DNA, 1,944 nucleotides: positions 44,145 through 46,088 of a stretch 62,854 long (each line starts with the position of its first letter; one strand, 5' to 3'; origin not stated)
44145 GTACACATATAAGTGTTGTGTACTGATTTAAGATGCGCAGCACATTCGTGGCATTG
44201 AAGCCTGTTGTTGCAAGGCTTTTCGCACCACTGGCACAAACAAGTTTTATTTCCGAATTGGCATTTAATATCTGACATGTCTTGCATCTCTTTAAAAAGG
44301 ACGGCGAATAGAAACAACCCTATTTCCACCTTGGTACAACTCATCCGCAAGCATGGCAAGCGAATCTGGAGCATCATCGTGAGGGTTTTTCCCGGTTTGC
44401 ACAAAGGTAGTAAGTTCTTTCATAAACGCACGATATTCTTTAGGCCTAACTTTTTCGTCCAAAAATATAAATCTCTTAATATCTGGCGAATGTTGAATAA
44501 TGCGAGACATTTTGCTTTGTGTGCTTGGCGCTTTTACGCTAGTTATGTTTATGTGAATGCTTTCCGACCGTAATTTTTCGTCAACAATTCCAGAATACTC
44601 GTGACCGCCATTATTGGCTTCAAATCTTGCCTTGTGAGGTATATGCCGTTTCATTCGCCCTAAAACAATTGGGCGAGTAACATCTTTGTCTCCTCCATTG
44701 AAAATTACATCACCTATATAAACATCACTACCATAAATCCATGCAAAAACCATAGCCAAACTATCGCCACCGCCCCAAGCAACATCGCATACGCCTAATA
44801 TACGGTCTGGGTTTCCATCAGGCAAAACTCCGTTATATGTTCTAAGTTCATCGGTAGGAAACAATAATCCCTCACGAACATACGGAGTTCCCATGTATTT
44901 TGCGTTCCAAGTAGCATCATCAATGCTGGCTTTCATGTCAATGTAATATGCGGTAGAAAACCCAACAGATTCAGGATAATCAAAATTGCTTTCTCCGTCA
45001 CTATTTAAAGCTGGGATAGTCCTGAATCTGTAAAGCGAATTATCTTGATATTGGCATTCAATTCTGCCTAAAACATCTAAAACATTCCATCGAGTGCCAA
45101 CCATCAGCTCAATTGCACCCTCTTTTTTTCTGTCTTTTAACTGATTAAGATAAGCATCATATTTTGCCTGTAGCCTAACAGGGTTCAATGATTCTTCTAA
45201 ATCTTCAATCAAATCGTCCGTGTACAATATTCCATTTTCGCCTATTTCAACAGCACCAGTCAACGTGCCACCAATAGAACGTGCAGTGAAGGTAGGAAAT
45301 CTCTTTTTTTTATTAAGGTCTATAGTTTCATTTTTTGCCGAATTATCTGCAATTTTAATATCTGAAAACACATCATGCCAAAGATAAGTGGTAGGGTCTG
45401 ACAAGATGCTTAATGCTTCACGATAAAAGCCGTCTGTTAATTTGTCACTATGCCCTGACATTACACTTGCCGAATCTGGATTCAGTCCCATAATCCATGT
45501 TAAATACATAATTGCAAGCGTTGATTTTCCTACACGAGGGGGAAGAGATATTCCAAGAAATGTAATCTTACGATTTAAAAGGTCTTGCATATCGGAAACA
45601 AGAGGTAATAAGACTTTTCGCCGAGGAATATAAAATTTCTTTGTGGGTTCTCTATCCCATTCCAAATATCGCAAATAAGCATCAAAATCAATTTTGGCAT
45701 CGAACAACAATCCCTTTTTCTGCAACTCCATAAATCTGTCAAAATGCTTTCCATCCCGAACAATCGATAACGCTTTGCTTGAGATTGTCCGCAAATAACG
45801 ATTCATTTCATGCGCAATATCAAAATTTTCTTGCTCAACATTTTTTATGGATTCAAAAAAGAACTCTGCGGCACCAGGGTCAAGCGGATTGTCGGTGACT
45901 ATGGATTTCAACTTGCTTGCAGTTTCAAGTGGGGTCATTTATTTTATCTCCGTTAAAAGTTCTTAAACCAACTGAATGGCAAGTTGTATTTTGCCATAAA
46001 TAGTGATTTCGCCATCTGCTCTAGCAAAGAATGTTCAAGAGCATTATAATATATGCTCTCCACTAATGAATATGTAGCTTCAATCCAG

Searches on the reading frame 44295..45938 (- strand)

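Call 21: search_protein_families(library=phrogs, proteins=[window:44295-45938:-], max_evalue=0.00001)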
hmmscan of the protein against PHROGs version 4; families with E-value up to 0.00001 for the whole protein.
window:44295-45938:- (548 aa): 5 families
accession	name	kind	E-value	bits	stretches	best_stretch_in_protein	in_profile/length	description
phrog_38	-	head and packaging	1.6e-53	183.5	1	67-543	250-712/760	terminase large subunit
phrog_30251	-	head and packaging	1.1e-30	107.6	1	99-523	29-449/799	terminase large subunit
phrog_4758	-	head and packaging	9e-18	65.5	1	72-316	7-241/243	terminase large subunit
phrog_5573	-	head and packaging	1.2e-07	32.5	1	330-540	35-240/250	terminase large subunit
phrog_2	-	head and packaging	2.6e-06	27.5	0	325-540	434-599/807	terminase large subunit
